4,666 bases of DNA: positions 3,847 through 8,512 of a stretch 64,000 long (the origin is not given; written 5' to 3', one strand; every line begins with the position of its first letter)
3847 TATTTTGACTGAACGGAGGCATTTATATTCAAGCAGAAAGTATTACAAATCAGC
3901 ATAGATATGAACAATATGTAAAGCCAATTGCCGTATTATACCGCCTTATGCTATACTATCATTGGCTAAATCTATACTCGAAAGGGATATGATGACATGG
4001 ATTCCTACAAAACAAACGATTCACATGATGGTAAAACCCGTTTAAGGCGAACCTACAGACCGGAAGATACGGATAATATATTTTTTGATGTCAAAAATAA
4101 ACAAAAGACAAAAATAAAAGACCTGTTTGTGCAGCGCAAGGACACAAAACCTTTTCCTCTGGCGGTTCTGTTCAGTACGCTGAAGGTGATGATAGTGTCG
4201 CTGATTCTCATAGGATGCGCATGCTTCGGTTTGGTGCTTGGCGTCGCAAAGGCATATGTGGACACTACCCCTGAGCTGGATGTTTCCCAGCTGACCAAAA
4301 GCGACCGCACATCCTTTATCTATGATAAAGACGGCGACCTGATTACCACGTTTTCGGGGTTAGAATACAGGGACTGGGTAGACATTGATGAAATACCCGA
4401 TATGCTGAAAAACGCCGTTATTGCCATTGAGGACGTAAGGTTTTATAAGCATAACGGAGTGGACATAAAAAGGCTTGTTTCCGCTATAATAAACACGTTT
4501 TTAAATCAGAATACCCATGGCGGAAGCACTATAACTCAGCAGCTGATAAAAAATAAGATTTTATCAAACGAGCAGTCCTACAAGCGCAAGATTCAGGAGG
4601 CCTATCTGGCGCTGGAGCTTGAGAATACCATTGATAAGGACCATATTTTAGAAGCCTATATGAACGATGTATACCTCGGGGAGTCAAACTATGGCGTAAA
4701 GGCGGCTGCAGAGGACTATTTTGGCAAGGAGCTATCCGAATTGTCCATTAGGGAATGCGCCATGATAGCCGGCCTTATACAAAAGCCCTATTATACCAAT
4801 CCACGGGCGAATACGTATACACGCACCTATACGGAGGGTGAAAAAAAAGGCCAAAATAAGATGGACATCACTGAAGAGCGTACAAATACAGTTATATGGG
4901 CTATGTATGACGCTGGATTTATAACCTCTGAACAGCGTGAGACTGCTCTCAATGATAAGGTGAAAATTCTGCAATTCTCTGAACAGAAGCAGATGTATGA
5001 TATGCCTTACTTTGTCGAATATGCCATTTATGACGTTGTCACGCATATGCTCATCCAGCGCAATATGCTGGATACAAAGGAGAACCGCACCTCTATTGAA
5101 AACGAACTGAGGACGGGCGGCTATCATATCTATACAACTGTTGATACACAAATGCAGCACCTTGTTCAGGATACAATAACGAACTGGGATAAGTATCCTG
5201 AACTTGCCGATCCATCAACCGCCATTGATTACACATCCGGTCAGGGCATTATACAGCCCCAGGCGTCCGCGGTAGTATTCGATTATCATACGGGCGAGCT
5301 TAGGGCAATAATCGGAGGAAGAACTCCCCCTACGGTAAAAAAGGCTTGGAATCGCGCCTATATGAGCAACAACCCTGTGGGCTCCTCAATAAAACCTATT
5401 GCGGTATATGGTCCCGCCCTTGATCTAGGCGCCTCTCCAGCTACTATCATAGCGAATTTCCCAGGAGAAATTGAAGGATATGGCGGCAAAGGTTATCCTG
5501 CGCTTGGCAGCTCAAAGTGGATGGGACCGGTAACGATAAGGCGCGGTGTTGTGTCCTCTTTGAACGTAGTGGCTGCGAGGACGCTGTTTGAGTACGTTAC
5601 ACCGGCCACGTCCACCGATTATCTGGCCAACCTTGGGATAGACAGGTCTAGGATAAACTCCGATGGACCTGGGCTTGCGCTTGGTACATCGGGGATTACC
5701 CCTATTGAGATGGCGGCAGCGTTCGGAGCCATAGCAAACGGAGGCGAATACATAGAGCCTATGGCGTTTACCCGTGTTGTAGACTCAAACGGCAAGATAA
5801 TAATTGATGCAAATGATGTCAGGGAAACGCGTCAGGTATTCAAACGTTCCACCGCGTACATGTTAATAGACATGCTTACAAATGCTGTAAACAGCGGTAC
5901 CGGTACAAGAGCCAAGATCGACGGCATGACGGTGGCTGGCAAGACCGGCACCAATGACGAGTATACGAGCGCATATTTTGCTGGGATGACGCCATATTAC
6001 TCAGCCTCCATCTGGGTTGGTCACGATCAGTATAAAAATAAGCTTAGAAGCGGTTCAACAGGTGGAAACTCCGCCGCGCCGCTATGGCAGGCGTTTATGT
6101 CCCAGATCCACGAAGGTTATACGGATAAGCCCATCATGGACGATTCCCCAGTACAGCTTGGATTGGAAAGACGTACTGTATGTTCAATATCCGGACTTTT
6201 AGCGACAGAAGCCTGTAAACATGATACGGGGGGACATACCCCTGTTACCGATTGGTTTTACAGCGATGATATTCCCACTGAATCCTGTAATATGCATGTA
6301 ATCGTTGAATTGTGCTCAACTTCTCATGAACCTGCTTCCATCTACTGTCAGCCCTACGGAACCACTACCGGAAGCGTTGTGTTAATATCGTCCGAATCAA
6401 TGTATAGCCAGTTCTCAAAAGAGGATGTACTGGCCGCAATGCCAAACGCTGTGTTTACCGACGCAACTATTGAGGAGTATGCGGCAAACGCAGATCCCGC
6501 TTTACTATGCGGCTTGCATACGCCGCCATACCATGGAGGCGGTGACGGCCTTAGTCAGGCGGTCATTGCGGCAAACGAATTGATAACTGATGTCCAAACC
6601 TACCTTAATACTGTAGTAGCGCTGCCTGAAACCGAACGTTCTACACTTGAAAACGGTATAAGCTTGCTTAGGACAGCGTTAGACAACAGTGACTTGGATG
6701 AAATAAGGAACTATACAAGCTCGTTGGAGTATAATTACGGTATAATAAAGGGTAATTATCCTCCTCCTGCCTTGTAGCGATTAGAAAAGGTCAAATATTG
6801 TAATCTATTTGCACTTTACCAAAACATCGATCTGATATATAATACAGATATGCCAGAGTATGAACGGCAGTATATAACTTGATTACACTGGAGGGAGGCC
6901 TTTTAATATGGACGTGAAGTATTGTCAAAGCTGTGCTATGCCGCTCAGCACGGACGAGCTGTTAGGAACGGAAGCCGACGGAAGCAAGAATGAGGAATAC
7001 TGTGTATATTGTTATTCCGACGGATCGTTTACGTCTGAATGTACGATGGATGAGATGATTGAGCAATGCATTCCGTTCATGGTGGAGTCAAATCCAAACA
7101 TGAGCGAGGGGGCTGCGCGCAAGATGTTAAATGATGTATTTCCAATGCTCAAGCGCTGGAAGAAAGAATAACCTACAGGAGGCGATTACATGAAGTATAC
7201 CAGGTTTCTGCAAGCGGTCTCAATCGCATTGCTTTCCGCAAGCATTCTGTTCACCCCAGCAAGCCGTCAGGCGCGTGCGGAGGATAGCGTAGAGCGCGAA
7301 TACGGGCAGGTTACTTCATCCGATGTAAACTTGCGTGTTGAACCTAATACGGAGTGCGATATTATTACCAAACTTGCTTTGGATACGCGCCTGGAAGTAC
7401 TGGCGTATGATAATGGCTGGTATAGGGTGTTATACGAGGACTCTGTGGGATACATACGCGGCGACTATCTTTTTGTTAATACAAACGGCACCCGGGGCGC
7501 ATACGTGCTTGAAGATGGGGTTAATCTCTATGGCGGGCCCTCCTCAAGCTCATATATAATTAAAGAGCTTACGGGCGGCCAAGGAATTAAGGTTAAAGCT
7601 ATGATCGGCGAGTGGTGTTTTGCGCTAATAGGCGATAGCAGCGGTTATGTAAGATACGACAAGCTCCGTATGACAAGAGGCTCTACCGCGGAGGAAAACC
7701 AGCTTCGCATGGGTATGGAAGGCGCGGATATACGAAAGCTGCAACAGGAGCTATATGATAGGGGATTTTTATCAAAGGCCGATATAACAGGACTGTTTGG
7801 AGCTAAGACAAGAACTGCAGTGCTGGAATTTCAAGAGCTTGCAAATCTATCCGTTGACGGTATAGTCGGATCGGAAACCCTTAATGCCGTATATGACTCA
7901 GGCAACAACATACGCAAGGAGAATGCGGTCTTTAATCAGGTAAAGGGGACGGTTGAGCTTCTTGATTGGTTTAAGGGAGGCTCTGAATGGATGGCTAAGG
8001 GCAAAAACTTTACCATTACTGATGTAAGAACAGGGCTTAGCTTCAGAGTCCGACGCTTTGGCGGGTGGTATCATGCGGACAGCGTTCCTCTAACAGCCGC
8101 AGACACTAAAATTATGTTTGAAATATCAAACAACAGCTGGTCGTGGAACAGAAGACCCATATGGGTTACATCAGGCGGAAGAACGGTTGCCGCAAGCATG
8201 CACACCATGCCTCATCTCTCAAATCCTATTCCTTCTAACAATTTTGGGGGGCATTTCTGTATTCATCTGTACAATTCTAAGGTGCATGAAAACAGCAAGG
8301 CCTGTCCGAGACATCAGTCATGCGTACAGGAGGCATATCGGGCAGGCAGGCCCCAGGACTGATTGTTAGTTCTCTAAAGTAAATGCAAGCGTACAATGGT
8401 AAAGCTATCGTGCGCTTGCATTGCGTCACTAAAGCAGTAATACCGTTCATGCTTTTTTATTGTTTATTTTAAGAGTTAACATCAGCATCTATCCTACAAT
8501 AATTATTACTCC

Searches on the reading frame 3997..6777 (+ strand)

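Call 47: search_protein_families(library=ncbifam, proteins=[window:3997-6777:+], max_evalue=0.00001)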
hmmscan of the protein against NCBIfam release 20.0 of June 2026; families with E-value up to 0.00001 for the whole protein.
window:3997-6777:+ (926 aa): 15 families
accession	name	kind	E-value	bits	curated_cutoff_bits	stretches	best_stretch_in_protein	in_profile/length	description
TIGR02074.1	PBP_1a_fam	subfamily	6.1e-153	510.4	508.75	1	125-706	2-534/535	PBP1A family penicillin-binding protein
NF051885.1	tranpepglycosPbpC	equivalog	4.1e-103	346.1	900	1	62-712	11-601/632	multimodular transpeptidase-transglycosylase PbpC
NF038272.1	strep_PBP1A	exception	5.7e-89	299.1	1075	1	63-658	12-563/658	penicillin-binding protein PBP1A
TIGR02071.1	PBP_1b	equivalog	4.3e-81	273.1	717.75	1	117-704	137-682/729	penicillin-binding protein 1B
NF038276.1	strep_PBP2A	exception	1.8e-80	271.2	1100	1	63-704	36-636/716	penicillin-binding protein PBP2A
NF008643.0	PRK11636.1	equivalog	1.9e-73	248.1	1263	3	62-396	7-305/850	peptidoglycan glycosyltransferase/peptidoglycan DD-transpeptidase MrcA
NF038274.1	strep_PBP1B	exception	2.1e-70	237.9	1225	1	62-694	15-651/745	penicillin-binding protein PBP1B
TIGR02073.1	PBP_1c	equivalog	4.4e-69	233.8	494.2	1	103-744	9-576/728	penicillin-binding protein 1C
NF007061.0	PRK09506.1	equivalog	1e-63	215.4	1120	2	109-272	193-363/825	bifunctional glycosyl transferase/transpeptidase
NF011423.0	PRK14850.1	equivalog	2.6e-60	204.7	1275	1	125-689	157-680/764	penicillin-binding protein 1b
TIGR02070.1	mono_pep_trsgly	equivalog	1.4e-38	132.6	182.65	1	125-275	55-207/224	monofunctional biosynthetic peptidoglycan transglycosylase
NF010008.0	PRK13481.1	equivalog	1.8e-35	122.6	270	1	125-265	80-227/269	glycosyltransferase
NF008414.0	PRK11240.1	equivalog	5.1e-30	104.2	1121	2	110-269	47-208/774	peptidoglycan glycosyltransferase PbpC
TIGR02214.1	spoVD_pbp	equivalog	1.8e-17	62.9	688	1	564-712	405-562/636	stage V sporulation protein D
TIGR03423.1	pbp2_mrdA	equivalog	1.3e-15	57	455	1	564-656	434-529/593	penicillin-binding protein 2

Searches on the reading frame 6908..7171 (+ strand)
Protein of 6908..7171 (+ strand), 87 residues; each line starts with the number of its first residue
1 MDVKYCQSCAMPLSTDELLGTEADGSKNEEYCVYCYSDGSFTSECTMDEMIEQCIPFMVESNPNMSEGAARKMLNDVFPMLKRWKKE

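Call 45: search_protein_families(library=pfam, proteins=[window:6908-7171:+], max_evalue=0.01)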
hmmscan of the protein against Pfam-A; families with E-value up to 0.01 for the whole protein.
window:6908-7171:+ (87 aa): 1 family
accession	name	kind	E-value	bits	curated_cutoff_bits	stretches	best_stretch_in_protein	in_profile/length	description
PF12674.12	Zn_ribbon_2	-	1.6e-33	115.7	22.5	1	5-85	1-81/81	Putative zinc ribbon domain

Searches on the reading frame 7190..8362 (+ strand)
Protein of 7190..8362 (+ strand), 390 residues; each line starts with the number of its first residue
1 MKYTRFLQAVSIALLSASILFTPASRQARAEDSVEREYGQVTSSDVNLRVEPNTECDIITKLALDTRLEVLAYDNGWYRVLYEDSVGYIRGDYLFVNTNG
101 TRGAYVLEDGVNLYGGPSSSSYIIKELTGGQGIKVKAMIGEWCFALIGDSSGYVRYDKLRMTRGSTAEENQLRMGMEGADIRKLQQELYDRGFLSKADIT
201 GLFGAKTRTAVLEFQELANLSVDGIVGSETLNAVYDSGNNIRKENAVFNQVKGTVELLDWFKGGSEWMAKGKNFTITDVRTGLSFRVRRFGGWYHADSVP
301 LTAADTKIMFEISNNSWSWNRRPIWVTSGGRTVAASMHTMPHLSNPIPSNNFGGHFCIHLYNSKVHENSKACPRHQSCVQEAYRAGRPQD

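Call 51: search_protein_families(library=pfam, proteins=[window:7190-8362:+], max_evalue=0.00001)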
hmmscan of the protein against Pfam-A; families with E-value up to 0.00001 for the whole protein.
window:7190-8362:+ (390 aa): 3 families
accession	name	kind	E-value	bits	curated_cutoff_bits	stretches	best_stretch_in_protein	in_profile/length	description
PF08239.17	SH3_3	-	2.1e-17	63.5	27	1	44-94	1-53/54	Bacterial SH3 domain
PF01471.23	PG_binding_1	-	7e-16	58.6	23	1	178-233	2-56/57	Putative peptidoglycan binding domain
PF06347.19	SH3_4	-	5e-09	36.2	24.1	0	44-90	3-50/56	Bacterial SH3 domain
